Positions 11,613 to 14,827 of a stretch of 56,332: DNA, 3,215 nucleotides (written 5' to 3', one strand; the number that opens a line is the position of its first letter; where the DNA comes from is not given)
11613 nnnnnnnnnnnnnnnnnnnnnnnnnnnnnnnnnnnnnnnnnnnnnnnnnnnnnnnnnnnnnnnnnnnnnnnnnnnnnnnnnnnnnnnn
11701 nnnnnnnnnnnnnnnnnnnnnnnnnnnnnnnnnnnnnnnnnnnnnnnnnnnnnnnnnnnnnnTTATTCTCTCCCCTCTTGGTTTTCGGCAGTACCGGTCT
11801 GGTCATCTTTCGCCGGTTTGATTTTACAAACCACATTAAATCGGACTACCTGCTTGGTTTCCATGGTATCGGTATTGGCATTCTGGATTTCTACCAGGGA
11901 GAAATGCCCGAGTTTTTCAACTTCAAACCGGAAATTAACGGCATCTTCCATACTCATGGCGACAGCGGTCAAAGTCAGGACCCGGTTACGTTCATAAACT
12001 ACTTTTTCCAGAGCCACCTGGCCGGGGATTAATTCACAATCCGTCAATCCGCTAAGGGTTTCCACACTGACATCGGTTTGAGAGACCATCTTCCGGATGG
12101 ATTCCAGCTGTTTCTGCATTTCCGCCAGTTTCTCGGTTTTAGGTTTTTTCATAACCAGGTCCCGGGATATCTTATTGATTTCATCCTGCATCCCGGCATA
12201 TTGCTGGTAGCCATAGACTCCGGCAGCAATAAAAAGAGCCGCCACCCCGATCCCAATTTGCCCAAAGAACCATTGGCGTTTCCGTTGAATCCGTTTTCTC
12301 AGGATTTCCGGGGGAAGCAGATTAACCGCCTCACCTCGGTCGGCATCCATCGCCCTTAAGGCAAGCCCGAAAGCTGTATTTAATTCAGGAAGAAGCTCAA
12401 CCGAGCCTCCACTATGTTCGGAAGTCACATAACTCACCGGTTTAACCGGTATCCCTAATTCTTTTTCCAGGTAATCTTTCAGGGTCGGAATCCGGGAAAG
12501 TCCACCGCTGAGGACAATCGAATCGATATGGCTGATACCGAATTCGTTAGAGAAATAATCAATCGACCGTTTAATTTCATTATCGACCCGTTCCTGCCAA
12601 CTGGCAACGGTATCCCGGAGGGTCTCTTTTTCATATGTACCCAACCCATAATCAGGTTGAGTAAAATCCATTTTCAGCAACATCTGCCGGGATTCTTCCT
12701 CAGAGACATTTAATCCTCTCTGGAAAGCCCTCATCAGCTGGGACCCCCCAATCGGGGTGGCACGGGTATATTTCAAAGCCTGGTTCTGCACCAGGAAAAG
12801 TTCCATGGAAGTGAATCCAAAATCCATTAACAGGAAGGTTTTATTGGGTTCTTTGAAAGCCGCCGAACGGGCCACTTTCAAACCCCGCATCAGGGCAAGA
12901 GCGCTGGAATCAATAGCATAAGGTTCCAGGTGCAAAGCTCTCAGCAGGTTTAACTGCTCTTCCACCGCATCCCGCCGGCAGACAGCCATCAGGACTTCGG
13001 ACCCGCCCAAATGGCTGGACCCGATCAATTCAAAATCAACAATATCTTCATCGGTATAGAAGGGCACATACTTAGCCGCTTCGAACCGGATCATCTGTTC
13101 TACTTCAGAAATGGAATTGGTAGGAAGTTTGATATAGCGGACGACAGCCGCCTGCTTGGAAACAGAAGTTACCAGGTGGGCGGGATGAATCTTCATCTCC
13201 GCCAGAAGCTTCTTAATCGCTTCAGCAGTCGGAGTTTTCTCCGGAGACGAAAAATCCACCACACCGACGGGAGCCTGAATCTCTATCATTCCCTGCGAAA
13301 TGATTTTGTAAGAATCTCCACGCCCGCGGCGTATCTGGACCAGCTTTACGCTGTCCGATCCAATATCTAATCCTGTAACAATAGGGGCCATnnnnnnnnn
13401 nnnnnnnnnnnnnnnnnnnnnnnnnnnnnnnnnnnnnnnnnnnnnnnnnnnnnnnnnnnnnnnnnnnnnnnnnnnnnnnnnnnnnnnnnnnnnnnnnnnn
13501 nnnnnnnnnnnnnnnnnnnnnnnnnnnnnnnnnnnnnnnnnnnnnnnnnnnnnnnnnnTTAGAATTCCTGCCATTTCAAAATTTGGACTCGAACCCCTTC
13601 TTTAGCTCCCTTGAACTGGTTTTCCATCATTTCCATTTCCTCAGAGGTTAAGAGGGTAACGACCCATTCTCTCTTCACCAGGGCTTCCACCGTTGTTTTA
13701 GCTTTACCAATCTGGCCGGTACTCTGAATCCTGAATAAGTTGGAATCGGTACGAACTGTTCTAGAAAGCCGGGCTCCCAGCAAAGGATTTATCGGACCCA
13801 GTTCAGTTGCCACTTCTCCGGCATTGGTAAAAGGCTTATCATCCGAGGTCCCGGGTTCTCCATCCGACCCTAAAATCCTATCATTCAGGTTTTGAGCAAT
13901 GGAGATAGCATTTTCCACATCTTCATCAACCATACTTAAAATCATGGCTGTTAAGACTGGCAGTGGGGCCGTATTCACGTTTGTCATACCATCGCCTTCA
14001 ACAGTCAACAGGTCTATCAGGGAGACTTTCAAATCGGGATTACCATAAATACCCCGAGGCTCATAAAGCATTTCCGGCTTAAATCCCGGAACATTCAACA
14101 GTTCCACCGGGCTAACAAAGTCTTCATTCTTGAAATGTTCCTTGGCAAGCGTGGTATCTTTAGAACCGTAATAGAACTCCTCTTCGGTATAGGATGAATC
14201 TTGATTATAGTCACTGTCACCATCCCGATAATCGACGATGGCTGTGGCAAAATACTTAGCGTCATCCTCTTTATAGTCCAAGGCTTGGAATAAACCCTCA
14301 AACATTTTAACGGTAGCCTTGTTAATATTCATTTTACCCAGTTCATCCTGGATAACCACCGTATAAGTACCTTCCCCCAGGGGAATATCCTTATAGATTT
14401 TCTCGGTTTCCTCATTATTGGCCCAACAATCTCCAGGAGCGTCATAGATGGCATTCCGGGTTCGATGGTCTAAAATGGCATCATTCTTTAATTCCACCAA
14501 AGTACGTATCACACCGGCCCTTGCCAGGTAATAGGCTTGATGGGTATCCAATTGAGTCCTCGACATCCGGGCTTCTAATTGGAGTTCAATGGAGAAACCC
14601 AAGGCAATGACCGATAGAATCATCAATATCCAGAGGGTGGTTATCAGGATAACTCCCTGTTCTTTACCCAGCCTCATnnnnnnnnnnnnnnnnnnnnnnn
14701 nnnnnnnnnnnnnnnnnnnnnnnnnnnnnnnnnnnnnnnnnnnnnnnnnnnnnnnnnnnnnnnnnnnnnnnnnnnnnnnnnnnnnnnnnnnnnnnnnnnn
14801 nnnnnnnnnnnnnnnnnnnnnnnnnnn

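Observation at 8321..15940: Pilus operon mixing T2SS minor pseudopilins (GspI/J/K) with T4P assembly proteins (PilM-PilN fusion, PilO, PilP-like, PilQ), but lacking ATPase, platform and prepilin peptidase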

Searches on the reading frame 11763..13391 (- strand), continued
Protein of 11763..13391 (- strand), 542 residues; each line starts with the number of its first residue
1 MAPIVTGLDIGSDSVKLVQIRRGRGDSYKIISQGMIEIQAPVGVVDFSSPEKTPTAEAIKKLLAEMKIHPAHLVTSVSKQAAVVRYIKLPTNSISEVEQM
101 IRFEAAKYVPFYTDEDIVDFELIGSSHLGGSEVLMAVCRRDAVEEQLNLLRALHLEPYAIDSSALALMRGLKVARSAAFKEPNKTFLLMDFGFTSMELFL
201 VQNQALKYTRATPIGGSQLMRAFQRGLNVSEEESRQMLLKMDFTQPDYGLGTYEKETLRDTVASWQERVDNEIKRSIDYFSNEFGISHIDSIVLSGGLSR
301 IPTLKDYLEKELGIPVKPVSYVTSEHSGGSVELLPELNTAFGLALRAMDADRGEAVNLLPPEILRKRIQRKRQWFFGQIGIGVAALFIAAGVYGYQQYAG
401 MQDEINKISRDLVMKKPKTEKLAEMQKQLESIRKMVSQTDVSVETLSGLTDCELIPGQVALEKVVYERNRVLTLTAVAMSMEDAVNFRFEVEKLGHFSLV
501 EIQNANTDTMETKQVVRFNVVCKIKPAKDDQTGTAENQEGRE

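Call 75: search_solved_structures(query=window:11763-13391:-, max_evalue=0.01, show_alignments=3)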
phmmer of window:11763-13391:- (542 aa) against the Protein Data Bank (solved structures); distinct sequences matched with E-value up to 0.01: 4.
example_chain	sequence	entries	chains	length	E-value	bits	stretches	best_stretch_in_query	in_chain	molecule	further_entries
3jc8_Ma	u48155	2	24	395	1.8e-36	129.3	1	4-319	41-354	Type IV pilus biogenesis protein PilM | PilM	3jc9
5eou_A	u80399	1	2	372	1.4e-31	113.1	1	4-360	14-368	Type 4 fimbrial biogenesis protein PilM,Type 4 fimbrial biogenesis protein PilN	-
5eox_A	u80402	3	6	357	3.5e-29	105.3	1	4-349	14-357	Type 4 fimbrial biogenesis protein PilM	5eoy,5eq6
2ych_A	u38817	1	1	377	7.9e-26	94.2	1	6-348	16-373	COMPETENCE PROTEIN PILM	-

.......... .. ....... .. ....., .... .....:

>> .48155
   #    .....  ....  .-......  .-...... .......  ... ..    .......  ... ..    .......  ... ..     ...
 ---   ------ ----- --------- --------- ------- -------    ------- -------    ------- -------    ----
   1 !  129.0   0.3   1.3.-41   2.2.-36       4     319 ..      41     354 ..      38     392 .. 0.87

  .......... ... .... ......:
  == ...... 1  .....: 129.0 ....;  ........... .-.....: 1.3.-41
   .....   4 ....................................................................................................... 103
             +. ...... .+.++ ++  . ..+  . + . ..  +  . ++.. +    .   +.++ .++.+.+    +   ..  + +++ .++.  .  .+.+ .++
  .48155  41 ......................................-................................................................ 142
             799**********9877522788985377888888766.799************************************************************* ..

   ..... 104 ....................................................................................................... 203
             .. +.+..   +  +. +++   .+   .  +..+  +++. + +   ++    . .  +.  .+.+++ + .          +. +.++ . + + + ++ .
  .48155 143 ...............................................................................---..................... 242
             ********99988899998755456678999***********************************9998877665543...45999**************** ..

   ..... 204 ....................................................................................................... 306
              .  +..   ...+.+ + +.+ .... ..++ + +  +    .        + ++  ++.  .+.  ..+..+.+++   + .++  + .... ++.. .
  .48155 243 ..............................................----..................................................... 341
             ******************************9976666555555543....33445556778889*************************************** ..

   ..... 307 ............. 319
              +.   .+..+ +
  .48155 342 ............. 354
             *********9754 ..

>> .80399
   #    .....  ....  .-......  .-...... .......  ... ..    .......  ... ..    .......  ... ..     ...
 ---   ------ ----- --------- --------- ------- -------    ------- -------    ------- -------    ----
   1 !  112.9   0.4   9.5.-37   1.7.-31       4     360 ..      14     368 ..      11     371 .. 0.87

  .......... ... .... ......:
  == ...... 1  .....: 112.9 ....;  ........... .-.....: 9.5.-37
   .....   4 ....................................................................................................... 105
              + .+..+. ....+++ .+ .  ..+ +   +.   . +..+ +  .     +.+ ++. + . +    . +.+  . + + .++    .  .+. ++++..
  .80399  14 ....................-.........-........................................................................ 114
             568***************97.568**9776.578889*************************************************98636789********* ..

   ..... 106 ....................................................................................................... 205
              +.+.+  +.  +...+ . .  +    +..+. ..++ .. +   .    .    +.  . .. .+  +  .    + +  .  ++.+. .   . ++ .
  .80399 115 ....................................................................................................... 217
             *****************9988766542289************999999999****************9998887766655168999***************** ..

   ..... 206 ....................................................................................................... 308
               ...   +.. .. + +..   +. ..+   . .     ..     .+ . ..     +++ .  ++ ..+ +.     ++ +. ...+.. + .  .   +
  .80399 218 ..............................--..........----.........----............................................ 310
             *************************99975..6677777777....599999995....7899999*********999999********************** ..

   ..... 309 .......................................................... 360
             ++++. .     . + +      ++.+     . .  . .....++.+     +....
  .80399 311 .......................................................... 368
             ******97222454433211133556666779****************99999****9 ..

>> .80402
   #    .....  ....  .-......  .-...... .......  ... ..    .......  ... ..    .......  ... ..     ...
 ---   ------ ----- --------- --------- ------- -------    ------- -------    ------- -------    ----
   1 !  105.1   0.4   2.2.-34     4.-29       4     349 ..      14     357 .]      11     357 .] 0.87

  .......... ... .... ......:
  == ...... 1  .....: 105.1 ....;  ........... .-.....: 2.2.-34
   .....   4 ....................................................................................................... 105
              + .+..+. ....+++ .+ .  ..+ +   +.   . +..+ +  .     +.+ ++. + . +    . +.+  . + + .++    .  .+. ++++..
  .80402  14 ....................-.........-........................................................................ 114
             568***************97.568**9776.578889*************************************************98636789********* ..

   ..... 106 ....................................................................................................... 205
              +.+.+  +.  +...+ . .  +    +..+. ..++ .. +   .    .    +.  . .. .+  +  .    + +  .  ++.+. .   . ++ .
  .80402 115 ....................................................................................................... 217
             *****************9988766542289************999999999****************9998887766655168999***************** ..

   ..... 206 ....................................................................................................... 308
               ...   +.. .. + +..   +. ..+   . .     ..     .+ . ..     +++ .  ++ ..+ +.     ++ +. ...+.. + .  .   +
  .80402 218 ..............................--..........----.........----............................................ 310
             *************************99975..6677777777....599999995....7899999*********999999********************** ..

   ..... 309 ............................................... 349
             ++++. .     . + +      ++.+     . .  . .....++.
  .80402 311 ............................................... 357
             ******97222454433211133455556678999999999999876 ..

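Call 79: find_encoding_contigs(protein=P0012, flank=10000, max_places=1)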
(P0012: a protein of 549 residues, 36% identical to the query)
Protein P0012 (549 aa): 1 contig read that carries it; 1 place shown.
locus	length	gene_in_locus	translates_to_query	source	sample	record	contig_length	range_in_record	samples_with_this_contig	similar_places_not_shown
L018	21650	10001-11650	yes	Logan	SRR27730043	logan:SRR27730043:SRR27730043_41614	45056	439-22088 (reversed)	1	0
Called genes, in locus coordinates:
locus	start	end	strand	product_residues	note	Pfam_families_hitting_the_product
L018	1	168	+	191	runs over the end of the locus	PF14385:DUF4416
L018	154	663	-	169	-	PF01750:HycI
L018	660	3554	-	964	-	PF10646:Germane, PF25275:Golvesin_C, PF01520:Amidase_3, PF00041:fn3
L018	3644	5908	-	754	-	PF01315:Ald_Xan_dh_C, PF02738:MoCoBD_1, PF20256:MoCoBD_2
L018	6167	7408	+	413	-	PF00483:NTP_transferase, PF12804:NTP_transf_3, PF24894:Hexapep_GlmU (faint), PF25084:LbH_EIF2B, PF00132:Hexapep, PF14602:Hexapep_2 (weak), PF25087:GMPPB_C, PF00132:Hexapep (weak)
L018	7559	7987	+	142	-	PF07963:N_methyl (weak)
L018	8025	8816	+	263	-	PF07963:N_methyl (weak)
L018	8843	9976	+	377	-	PF21687:T2SSK_1st, PF12836:HHH_3 (faint)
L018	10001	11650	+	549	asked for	PF11104:PilM_2, PF14450:FtsA, PF05137:PilN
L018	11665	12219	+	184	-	-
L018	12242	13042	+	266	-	-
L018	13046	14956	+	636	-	PF07660:STN, PF03958:Secretin_N, PF00263:Secretin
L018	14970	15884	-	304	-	-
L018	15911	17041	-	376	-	PF00294:PfkB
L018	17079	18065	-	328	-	PF00480:ROK, PF01869:BcrAD_BadFG (faint)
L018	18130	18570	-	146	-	PF01451:LMWPc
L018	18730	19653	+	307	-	PF01509:TruB_N, PF16198:TruB_C_2 (weak)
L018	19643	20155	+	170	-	PF10050:DUF2284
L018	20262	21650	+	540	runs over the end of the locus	PF16371:MetallophosN, PF00149:Metallophos, PF16370:MetallophosC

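Call 80: find_encoding_contigs(protein=P0003, flank=10000, max_places=1)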
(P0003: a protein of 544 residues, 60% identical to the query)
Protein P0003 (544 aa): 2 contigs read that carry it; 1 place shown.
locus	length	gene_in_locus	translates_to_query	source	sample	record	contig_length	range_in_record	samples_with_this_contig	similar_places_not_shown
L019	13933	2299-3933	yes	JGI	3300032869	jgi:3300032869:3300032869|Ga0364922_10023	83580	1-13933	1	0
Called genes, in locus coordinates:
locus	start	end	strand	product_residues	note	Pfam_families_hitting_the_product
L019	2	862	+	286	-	?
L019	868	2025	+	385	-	PF21687:T2SSK_1st (weak)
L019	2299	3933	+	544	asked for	PF11104:PilM_2, PF14450:FtsA (faint)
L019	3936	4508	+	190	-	-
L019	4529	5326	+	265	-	-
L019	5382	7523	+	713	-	PF07660:STN, PF03958:Secretin_N, PF00263:Secretin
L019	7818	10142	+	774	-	PF07244:POTRA, PF08479:POTRA_2 (faint), PF07244:POTRA, PF01103:Omp85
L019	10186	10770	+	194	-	PF03938:OmpH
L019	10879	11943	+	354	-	PF04613:LpxD, PF25087:GMPPB_C (weak), PF00132:Hexapep (weak), PF14602:Hexapep_2 (faint), PF25084:LbH_EIF2B (weak), PF00132:Hexapep (weak)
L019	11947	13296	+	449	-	PF03331:LpxC, PF07977:FabA, PF22817:ApeP-like, PF22818:ApeI-like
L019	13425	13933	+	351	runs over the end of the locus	PF00180:Iso_dh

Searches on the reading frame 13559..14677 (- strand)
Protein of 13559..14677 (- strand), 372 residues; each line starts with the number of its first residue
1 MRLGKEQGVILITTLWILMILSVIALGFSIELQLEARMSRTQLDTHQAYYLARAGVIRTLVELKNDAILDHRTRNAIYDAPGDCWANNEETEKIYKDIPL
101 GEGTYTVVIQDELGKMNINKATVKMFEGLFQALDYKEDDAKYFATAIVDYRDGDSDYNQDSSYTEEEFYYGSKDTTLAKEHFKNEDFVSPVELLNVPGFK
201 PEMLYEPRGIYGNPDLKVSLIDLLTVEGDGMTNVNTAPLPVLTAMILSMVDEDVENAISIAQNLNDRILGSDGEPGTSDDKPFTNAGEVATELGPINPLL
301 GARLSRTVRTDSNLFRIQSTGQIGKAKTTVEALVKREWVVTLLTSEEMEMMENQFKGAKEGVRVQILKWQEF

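Call 4: search_protein_families(library=pfam, proteins=[window:13559-14677:-], max_evalue=0.01)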
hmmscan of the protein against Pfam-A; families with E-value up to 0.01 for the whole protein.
window:13559-14677:- (372 aa): 3 families
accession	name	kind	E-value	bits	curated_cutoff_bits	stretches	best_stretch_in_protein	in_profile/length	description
PF21687.3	T2SSK_1st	-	1.4e-07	32.7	26.2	1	117-204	14-95/107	Type II secretion system (T2SS), protein K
PF03934.19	T2SSK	-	0.0005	20.8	24.2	1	233-258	2-27/63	Type II secretion system (T2SS), protein K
PF14341.11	PilX_N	-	0.0011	19.3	25.5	1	7-55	1-49/51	PilX N-terminal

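Call 8: search_protein_families(library=ncbifam, proteins=[window:13559-14677:-], max_evalue=0.01)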
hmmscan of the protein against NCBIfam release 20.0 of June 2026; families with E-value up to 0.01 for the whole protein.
window:13559-14677:- (372 aa): 1 family
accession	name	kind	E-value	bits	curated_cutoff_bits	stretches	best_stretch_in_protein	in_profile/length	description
NF037980.1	T2SS_GspK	equivalog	1.1e-23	84.3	130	1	6-337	1-297/307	type II secretion system minor pseudopilin GspK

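Call 25: search_solved_structures(query=window:13559-14677:-, max_evalue=0.1)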
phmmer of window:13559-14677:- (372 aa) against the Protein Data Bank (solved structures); distinct sequences matched with E-value up to 0.1: 1.
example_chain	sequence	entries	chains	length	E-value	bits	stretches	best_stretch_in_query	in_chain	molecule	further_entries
6fwx_A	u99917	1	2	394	0.043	16.2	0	304-338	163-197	Titin,Titin,Titin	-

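Call 66: search_solved_structures(query=A4, max_evalue=1)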
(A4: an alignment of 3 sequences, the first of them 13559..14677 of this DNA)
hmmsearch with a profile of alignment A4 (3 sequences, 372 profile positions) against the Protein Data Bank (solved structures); distinct sequences matched with E-value up to 1: 4.
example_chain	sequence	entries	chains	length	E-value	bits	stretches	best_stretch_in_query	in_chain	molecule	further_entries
4il6_U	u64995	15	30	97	0.15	14.1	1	175-216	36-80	Photosystem II 12 kDa extrinsic protein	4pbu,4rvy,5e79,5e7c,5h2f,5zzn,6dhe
3a0b_U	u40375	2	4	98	0.16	14.1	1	175-216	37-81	Photosystem II 12 kDa extrinsic protein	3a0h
2axt_U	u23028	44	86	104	0.17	13.9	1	175-215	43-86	Photosystem II 12 kDa extrinsic protein | Photosystem II extrinsic protein U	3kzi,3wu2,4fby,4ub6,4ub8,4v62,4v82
11yo_U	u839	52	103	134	0.3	13.2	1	175-211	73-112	Photosystem II 12 kDa extrinsic protein | Photosystem II extrinsic protein U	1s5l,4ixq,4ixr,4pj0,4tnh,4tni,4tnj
